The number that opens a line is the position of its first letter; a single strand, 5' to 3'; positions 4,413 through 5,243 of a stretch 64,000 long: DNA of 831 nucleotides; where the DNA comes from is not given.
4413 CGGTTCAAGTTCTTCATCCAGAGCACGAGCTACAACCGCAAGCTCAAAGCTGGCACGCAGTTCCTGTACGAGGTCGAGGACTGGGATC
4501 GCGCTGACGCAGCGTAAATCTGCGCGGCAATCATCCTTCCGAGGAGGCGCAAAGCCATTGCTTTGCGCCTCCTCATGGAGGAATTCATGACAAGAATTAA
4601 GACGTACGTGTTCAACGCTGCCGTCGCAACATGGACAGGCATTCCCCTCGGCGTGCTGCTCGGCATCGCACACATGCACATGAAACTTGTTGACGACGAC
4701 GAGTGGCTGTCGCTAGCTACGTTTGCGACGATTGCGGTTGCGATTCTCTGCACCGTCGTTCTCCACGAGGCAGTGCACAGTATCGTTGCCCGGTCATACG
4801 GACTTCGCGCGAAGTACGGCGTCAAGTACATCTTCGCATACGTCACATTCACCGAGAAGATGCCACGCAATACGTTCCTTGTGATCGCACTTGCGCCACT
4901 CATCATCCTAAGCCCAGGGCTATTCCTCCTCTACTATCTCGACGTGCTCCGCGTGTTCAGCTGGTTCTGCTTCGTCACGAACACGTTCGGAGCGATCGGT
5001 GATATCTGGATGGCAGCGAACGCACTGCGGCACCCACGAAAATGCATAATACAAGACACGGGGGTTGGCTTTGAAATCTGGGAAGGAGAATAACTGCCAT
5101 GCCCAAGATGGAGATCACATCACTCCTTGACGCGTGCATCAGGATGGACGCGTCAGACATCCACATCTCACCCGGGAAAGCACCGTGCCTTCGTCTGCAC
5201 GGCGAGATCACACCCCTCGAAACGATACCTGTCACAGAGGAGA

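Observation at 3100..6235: GC-rich foreign cassette in an archaeal genome: vWA(MIDAS) protein + membrane HExxH protein + bacterial-type PilT ATPase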

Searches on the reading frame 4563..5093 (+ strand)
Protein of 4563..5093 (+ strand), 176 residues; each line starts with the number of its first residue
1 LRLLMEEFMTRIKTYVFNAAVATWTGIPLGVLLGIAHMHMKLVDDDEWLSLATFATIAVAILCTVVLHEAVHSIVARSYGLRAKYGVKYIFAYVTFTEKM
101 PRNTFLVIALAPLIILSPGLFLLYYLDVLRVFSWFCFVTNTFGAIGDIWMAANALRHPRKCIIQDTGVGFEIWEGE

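Call 7: search_protein_families(library=pfam, proteins=[window:4563-5093:+], max_evalue=0.1)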
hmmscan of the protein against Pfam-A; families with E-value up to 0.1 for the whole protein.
window:4563-5093:+ (176 aa): 3 families
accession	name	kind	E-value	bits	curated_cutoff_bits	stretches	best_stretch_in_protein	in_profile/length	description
PF11667.14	DUF3267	-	2.7e-20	73.2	27.1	1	62-161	2-107/108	Putative zincin peptidase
PF02163.28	Peptidase_M50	-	0.0019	18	27.2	1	57-85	2-30/221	Peptidase family M50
PF17566.7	DUF5472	-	0.027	14.9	25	1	40-73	5-39/73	Family of unknown function (DUF5472)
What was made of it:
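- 4587..5093 (+): Gene 2: DUF3267 (PF11667), a membrane-embedded HExxH zinc protease of the S2P clan, 168 aa. An alternative TTG start at 4563 would lie inside the hairpin. PF11667 scores 73.2 bits (cut-off 27.1) (call 7).
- On DUF3267 / S2P-clan intramembrane metalloprotease (PF11667): 73.2 bits against a cut-off of 27.1 (call 7).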

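Call 8: search_protein_families(library=ncbifam, proteins=[window:4563-5093:+], max_evalue=0.1)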
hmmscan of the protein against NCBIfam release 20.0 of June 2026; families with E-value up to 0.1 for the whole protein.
window:4563-5093:+ (176 aa): 1 family
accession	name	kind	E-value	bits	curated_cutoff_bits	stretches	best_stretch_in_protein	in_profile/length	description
NF041824.1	daptide_HExxH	equivalog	7e-05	22.1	300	1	11-83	116-189/379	daptide biosynthesis intramembrane metalloprotease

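Call 9: search_protein_families(library=padloc, proteins=[window:4563-5093:+], max_evalue=0.1)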
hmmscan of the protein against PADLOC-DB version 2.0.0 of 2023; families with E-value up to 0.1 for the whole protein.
window:4563-5093:+ (176 aa): 0 families

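Call 10: search_protein_families(library=phrogs, proteins=[window:4563-5093:+], max_evalue=0.01)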
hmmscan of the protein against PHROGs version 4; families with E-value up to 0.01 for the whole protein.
window:4563-5093:+ (176 aa): 0 families

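Call 16: find_homologous_proteins(query=window:4563-5093:+)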
Query window:4563-5093:+ (176 aa): 2 proteins with E <= 0.001 among 372 candidates.
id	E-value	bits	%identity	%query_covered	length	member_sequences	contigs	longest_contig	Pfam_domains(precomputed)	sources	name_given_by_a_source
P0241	3.2e-107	374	100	95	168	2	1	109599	PF11667.15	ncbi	-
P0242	4.3e-13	68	35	73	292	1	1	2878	PF11667.15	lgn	-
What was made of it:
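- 4587..5093 (+): The database gene call also gives 168 aa (call 16).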

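Call 25: find_encoding_contigs(protein=P0242, flank=6000, max_places=2)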
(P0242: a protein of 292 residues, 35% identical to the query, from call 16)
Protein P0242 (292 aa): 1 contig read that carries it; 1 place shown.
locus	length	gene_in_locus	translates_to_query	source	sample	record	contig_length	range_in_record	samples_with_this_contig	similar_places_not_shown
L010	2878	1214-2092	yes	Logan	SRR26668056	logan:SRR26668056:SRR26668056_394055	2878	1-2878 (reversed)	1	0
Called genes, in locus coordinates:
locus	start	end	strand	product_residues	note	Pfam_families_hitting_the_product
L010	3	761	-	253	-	?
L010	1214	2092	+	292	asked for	PF11667:DUF3267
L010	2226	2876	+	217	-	?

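Call 56: find_related_loci(query=window:4587-5093:+, collection=viral_contigs, flank=6000)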
Query window:4587-5093:+ (168 aa) in viral_contigs; peptide patterns used: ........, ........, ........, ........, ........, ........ (x = any residue, [..] = any of these).
4 stretches matched a pattern; 1 encode a relative of the query (tblastn E <= 1e-3); 1 distinct loci.
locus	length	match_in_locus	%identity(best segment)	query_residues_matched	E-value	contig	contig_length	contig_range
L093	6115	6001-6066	59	66-87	1e-4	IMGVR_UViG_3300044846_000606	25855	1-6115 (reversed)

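Call 71: search_protein_representatives(protein=window:4587-5093:+)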
Query: 168 residues. Proteins with E-value up to 0.001 (for the whole library): 849; up to 1e-10: 71; up to 1e-30: 2. The best 150 are listed.
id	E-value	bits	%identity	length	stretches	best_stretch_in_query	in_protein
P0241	7.7e-108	374.5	100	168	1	1-168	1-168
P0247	7.1e-31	124.0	42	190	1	4-167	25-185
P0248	2.0e-30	122.6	38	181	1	1-167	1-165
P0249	5.9e-28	114.5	40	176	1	3-165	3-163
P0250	1.9e-27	112.9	38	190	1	8-166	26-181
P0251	7.8e-27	110.9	43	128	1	50-166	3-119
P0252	2.8e-24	102.5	36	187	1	4-165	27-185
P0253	5.0e-24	101.7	41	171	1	17-166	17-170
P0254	1.1e-22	97.4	38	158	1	12-164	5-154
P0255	4.4e-21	92.2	37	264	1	18-166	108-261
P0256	1.7e-20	90.3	38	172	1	50-165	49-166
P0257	3.4e-19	86.0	36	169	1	49-165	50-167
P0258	7.9e-19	84.8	34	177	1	11-166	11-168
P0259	1.6e-18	83.9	39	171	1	36-164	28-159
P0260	1.4e-17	80.8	36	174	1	23-167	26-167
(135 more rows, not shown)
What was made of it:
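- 4587..5093 (+): The best non-self relative is 42% identical (call 71).
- Closest known: DUF3267 / PF11667 intramembrane zinc proteases of the S2P clan. Different: It is at most 42% identical to any other family member (call 71).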

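Call 75: find_related_loci(query=A3, collection=metagenome_contigs, flank=6000)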
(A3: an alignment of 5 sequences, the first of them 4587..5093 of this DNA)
Query A3 (168 aa) in metagenome_contigs; peptide patterns used: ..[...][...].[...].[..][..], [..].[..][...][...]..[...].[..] (x = any residue, [..] = any of these).
159 stretches matched a pattern; 25 encode a relative of the query (tblastn E <= 1e-3); 25 distinct loci.
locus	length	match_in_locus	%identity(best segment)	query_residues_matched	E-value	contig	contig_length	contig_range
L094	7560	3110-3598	38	3-168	3e-35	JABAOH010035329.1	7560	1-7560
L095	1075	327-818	38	1-166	3e-35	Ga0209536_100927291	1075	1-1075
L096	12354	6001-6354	42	49-166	1e-32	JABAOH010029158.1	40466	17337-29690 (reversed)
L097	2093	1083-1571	36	1-166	1e-32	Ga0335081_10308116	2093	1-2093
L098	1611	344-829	35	1-165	1e-30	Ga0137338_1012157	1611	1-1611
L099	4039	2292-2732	36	19-168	5e-30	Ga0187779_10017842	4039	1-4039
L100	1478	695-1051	45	48-166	6e-30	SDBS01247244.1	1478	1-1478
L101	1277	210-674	37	1-166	6e-30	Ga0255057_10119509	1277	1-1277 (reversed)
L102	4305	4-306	49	68-168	4e-29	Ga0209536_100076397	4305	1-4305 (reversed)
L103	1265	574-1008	36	21-168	2e-29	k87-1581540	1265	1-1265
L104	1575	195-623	38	21-166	1e-28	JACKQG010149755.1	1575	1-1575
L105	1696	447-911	37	1-166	3e-28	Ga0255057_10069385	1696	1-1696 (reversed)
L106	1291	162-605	34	18-168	5e-28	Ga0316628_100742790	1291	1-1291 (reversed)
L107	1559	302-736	36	18-165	1e-27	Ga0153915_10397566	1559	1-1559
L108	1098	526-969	35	18-168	6e-28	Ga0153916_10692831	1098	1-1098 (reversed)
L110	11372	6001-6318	42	60-165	6e-27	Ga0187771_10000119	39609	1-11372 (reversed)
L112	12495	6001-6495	34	1-168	1e-23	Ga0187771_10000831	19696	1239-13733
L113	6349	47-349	41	67-167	2e-23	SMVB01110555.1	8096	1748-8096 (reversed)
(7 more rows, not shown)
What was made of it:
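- Tried and rejected: A 5-sequence alignment worked (call 75).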

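Call 78: search_protein_families(library=pfam, proteins=[L094:4427-6004:+, L096:6376-8754:-, L096:3702-5147:-, L110:4142-5572:+, L110:6999-9527:+, L110:6344-6919:+, L112:4939-5847:+, L112:2421-4511:+, L113:432-1823:+, L099:2765-3907:+], max_evalue=0.00001)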
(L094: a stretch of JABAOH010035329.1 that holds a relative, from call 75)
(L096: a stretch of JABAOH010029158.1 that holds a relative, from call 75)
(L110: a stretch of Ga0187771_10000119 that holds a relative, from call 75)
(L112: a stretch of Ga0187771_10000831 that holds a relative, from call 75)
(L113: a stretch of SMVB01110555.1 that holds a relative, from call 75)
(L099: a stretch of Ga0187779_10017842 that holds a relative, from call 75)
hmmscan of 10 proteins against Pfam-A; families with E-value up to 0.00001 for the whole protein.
L094:4427-6004:+ (525 aa): 2 families
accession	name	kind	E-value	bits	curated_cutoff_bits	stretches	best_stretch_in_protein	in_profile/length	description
PF00144.29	Beta-lactamase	-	1e-71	242.2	27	1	44-377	2-317/329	Beta-lactamase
PF11954.13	DUF3471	-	5.4e-22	78.6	29.3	1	420-523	2-103/103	Domain of unknown function (DUF3471)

L096:6376-8754:- (792 aa): 23 families
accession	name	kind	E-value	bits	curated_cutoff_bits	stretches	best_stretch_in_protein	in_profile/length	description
PF00884.28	Sulfatase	-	2.9e-49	168.5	25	1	57-333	2-300/301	Sulfatase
PF07719.23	TPR_2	-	1.2e-31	106.6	27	1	514-545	2-33/34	Tetratricopeptide repeat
PF13181.12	TPR_8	-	2.8e-26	89.8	25.7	0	514-545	2-33/34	Tetratricopeptide repeat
PF00515.34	TPR_1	-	3.9e-26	90.2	27.8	1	514-546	2-34/34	Tetratricopeptide repeat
PF14559.12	TPR_19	-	6.4e-25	87.7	25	1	526-567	4-45/68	Tetratricopeptide repeat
PF13428.12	TPR_14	-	1.9e-23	81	23.5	0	514-552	2-40/44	Tetratricopeptide repeat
PF13432.12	TPR_16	-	1.7e-22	79.9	32.7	2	519-580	3-64/65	Tetratricopeptide repeat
PF13176.12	TPR_7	-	2.9e-20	71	27.9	0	517-544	3-30/36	Tetratricopeptide repeat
PF13414.12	TPR_11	-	3.5e-20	71.8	26.8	1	520-561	1-42/42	TPR repeat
PF13431.12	TPR_17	-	2e-19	68.6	24.4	0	570-600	2-32/34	Tetratricopeptide repeat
PF16347.10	SGSH_C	-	8.9e-19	68.6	29.3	1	291-427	10-153/154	N-sulphoglucosamine sulphohydrolase, C-terminal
PF13424.12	TPR_12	-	1.2e-18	67.4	30.1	0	618-677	6-71/77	Tetratricopeptide repeat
PF01663.27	Phosphodiest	-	7.3e-18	65.7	23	1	59-128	2-68/342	Type I phosphodiesterase / nucleotide pyrophosphatase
PF12895.13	ANAPC3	-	5e-13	49.6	27.2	0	526-605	2-80/82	Anaphase-promoting complex, cyclosome, subunit 3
PF25063.1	ARM_TT21_C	-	4e-12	46.9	35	1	484-579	100-196/209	Tetratricopeptide repeat protein 21 C-terminal ARM domain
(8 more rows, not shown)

L096:3702-5147:- (481 aa): 3 families
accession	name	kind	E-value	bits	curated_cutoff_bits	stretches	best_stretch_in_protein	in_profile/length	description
PF19289.4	PmbA_TldD_3rd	-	4.2e-29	101.7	22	1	232-477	4-219/220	PmbA/TldA metallopeptidase C-terminal domain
PF01523.21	PmbA_TldD_1st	-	2.2e-13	50.6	20.9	1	20-84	1-65/65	PmbA/TldA metallopeptidase domain 1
PF19290.4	PmbA_TldD_2nd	-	2.2e-08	35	20.9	1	114-220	2-103/109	PmbA/TldA metallopeptidase central domain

L110:4142-5572:+ (476 aa): 2 families
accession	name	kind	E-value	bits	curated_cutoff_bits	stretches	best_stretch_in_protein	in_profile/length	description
PF13487.12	HD_5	-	5.9e-20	72.1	27.2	1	227-384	7-166/170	HD domain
PF01966.28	HD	-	6.5e-12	46.2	22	1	234-355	1-115/116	HD domain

L110:6999-9527:+ (842 aa): 4 families
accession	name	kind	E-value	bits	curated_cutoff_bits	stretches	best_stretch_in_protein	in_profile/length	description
PF08482.15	HrpB_C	-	4.4e-51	173.1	25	1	696-828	1-133/133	ATP-dependent helicase C-terminal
PF00270.35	DEAD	-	9.8e-12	45.4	26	1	13-161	7-161/167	DEAD/DEAH box helicase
PF00271.37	Helicase_C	-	3.6e-11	43.7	23.5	1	208-330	11-110/110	Helicase conserved C-terminal domain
PF04408.29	HA2_N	-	1.6e-08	34.8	21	1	391-419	1-29/29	Helicase associated domain (HA2), winged-helix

L110:6344-6919:+ (191 aa): 0 families

L112:4939-5847:+ (302 aa): 10 families
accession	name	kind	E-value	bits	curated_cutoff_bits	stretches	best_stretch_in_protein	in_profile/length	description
PF13174.12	TPR_6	-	9.9e-19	67.1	26.3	0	65-95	2-32/33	Tetratricopeptide repeat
PF13432.12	TPR_16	-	2.7e-12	47.3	32.7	0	32-96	3-64/65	Tetratricopeptide repeat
PF07719.23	TPR_2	-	8.1e-12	44.7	27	0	33-59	8-34/34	Tetratricopeptide repeat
PF13428.12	TPR_14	-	7.2e-11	42.1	23.5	0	33-63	8-38/44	Tetratricopeptide repeat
PF14559.12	TPR_19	-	2.4e-10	41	25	0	36-97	1-59/68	Tetratricopeptide repeat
PF13525.12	YfiO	-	3.1e-08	34.1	25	0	105-170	10-75/203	Outer membrane lipoprotein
PF12895.13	ANAPC3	-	2.3e-07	31.4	27.2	0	13-87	9-80/82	Anaphase-promoting complex, cyclosome, subunit 3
PF00515.34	TPR_1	-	7.2e-07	29.2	27.8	0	35-59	10-34/34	Tetratricopeptide repeat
PF13424.12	TPR_12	-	9.5e-07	29.4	30.1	0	32-86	9-68/77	Tetratricopeptide repeat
PF13181.12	TPR_8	-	1.2e-06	28.7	25.7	0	101-132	2-33/34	Tetratricopeptide repeat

L112:2421-4511:+ (696 aa): 2 families
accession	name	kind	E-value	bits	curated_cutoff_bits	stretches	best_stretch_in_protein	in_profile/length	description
PF04055.27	Radical_SAM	-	2.6e-07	31.4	29.5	1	7-167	2-154/166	Radical SAM superfamily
PF01075.23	Glyco_transf_9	-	9e-06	25.6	22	0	515-617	103-216/247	Glycosyltransferase family 9 (heptosyltransferase)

L113:432-1823:+ (463 aa): 2 families
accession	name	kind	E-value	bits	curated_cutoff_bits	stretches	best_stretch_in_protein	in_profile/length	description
PF00144.29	Beta-lactamase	-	2.8e-53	181.7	27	1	41-353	4-315/329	Beta-lactamase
PF11954.13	DUF3471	-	5.5e-11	43.2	29.3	1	375-451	4-89/103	Domain of unknown function (DUF3471)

L099:2765-3907:+ (380 aa): 6 families
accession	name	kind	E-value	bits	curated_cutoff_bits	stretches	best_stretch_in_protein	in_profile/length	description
PF13646.12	HEAT_2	-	3.1e-36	123.9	27.7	3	252-326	1-74/88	HEAT repeats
PF03130.22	HEAT_PBS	-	7.7e-24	81.9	20.9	1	267-292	2-27/27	PBS lyase HEAT-like repeat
PF02985.28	HEAT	-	5.9e-20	69.9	23.5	0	316-343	2-29/31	HEAT repeat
PF13513.12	HEAT_EZ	-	1e-13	51.8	27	0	314-341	28-55/55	HEAT-like repeat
PF00514.29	Arm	-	2.4e-10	40.5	20.6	0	311-341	9-39/41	Armadillo/beta-catenin-like repeat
PF12717.13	Cnd1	-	4.1e-07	30.6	26.4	0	283-350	23-94/162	non-SMC mitotic condensation complex subunit 1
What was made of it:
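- DUF3267 relatives sit among bacterial-looking neighbours (calls 75, 78).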
